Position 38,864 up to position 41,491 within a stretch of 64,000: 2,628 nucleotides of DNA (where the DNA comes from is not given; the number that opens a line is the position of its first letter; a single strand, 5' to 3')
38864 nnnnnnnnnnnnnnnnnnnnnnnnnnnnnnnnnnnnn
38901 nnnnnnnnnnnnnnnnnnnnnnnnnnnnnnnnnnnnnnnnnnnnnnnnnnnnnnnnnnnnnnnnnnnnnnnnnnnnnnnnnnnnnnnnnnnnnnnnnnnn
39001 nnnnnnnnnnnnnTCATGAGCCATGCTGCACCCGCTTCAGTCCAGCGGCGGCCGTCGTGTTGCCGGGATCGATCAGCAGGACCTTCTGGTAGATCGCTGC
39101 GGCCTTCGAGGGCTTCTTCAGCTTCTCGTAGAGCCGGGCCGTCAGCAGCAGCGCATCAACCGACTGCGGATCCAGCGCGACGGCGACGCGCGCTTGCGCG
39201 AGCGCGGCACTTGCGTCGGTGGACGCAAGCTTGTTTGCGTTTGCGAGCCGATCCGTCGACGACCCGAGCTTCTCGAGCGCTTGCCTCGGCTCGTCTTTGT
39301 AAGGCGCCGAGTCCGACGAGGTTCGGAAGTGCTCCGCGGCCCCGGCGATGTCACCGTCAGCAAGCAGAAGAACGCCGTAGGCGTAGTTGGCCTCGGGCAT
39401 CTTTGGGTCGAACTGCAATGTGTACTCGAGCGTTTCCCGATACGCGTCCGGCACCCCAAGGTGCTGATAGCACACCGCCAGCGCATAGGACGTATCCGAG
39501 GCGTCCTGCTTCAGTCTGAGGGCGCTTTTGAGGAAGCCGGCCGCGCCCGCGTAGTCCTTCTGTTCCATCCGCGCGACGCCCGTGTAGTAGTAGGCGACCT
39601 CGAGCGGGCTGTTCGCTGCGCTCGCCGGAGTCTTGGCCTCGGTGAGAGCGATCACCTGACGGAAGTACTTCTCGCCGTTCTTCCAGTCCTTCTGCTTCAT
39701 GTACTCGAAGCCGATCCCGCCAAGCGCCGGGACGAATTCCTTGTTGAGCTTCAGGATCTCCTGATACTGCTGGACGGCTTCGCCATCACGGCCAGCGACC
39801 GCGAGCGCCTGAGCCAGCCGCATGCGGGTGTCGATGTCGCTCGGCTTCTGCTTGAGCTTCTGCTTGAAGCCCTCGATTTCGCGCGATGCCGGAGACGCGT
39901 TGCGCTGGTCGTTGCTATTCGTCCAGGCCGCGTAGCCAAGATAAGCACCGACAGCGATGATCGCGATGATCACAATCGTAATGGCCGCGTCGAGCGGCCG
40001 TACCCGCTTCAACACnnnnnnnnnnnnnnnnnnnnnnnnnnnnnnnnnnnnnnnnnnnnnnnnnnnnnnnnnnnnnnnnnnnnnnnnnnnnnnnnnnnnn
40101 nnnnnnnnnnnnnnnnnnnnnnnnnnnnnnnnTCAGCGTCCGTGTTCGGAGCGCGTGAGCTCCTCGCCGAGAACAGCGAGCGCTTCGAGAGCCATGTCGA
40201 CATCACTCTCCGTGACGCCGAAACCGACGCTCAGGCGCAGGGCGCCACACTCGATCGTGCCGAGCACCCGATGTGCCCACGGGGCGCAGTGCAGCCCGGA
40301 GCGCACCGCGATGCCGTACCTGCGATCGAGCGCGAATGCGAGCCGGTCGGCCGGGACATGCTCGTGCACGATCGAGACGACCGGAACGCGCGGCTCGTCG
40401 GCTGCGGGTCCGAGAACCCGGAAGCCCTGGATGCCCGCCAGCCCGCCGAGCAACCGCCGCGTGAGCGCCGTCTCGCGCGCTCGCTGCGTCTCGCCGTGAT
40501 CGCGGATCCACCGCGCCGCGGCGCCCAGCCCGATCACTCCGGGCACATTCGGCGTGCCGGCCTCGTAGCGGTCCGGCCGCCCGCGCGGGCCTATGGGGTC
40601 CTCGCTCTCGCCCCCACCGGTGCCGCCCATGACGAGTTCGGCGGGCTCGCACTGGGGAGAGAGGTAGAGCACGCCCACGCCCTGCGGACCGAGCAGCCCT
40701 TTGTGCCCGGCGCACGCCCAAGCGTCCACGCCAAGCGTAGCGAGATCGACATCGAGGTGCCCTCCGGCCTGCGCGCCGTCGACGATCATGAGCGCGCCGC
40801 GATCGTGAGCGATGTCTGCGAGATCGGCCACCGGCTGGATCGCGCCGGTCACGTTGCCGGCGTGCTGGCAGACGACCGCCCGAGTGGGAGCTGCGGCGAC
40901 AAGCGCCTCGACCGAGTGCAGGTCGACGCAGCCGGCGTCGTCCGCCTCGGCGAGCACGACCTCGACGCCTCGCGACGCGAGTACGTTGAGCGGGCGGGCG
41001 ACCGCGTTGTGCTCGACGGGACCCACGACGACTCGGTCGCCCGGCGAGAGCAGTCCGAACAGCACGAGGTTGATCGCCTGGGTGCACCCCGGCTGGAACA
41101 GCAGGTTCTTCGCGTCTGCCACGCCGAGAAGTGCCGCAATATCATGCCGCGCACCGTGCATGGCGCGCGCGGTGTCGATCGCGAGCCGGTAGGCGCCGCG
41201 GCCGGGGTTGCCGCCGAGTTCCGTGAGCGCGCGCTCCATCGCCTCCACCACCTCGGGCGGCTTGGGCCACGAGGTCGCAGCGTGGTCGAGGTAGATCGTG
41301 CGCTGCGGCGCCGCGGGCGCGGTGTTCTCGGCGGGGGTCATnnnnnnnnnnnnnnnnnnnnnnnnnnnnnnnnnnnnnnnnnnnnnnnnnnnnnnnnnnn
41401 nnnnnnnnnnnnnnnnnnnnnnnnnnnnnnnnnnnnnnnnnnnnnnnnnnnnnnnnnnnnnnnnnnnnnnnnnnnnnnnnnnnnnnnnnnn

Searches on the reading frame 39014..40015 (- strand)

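Call 15: search_protein_families(library=ncbifam, max_evalue=0.00001, proteins=[window:39014-40015:-])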
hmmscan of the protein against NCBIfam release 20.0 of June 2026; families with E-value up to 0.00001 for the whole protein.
window:39014-40015:- (333 aa): 10 families
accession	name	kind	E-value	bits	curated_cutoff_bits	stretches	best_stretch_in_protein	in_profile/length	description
TIGR02521.1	type_IV_pilW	equivalog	4.2e-19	69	154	1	145-261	37-152/234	type IV pilus biogenesis/stability protein PilW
TIGR02917.1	PEP_TPR_lipo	equivalog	1e-16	60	312.2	1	47-127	723-802/899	XrtA/PEP-CTERM system TPR-repeat protein PrsT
NF040959.1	MamA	equivalog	1.6e-14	53.8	200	0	141-233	107-199/204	magnetosome protein MamA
NF008520.0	PRK11447.1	equivalog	9.8e-13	46.8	858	1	150-326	472-643/1157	cellulose synthase complex outer membrane protein BcsC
NF033762.1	social_mot_Tgl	equivalog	2.6e-11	43.4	225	0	170-263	28-122/252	social motility TPR repeat lipoprotein Tgl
TIGR02795.1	tol_pal_ybgF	equivalog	3.5e-11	43.7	90.1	0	204-261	36-93/119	tol-pal system protein YbgF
NF002725.1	PRK02603.1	equivalog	8.4e-09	35.7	143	1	140-227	36-126/173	photosystem I assembly protein Ycf3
NF008757.0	PRK11788.1-5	equivalog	1.6e-07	30.8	363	0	261-317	189-245/388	lipopolysaccharide assembly protein LapB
NF008756.0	PRK11788.1-4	equivalog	9.4e-07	28.2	474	0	37-125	190-279/389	lipopolysaccharide assembly protein LapB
TIGR02552.1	LcrH_SycD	equivalog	1.3e-06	28.1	104.8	0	84-206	7-119/136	SycD/LcrH family type III secretion system chaperone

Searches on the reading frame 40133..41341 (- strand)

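Call 15: search_protein_families(library=ncbifam, max_evalue=0.00001, proteins=[window:40133-41341:-])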
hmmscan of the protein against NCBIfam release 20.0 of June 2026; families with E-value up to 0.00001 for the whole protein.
window:40133-41341:- (402 aa): 30 families (the best 25 are shown)
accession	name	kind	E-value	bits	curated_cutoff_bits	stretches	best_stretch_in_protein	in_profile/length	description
TIGR01977.1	am_tr_V_EF2568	hypoth_equivalog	2.5e-107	359.2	377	1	16-389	1-374/376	cysteine desulfurase family protein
NF040779.1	Sec_lyase_SclA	exception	3.1e-86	289.6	525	1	16-389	1-374/378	selenocysteine lyase SclA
TIGR01979.1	sufS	subfamily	3.7e-69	233.5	475.1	1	13-389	17-396/403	SufS family cysteine desulfurase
NF041166.1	f2_encap_cargo1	exception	8.3e-56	190.3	800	1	14-389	245-621/623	family 2A encapsulin nanocompartment cargo protein cysteine desulfurase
TIGR03402.1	FeS_nifS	equivalog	4.6e-51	173.8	530.75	1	16-390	1-368/379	cysteine desulfurase NifS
NF008126.0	PRK10874.1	equivalog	9.1e-49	166.6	607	1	8-388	13-392/401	cysteine desulfurase CsdA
TIGR03392.1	FeS_syn_CsdA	equivalog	1.1e-48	166.3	493.6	1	8-389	10-390/398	cysteine desulfurase CsdA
NF006791.0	PRK09295.1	equivalog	1.1e-44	153.2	661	1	15-388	24-398/406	cysteine desulfurase SufS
TIGR03235.1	DNA_S_dndA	equivalog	3.2e-43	148.4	480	1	17-352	1-324/353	cysteine desulfurase DndA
NF010611.0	PRK14012.1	equivalog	3.4e-36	125.1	548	1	14-388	5-375/406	IscS subfamily cysteine desulfurase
TIGR01976.1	am_tr_V_VC1184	hypoth_equivalog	3.7e-36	125.3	352.35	1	13-388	15-401/401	cysteine desulfurase-like protein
TIGR02006.1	IscS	equivalog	8e-36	123.9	643.2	1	15-387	4-370/402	IscS subfamily cysteine desulfurase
NF002806.0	PRK02948.1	subfamily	2.8e-30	105.6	304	1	16-396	2-376/381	IscS subfamily cysteine desulfurase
TIGR03403.1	nifS_epsilon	equivalog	5.9e-30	104.3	587.7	1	16-386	1-367/382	NifS family cysteine desulfurase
TIGR04343.1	egtE_PLP_lyase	equivalog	2e-24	86.1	400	1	14-389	13-369/370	ergothioneine biosynthesis PLP-dependent enzyme EgtE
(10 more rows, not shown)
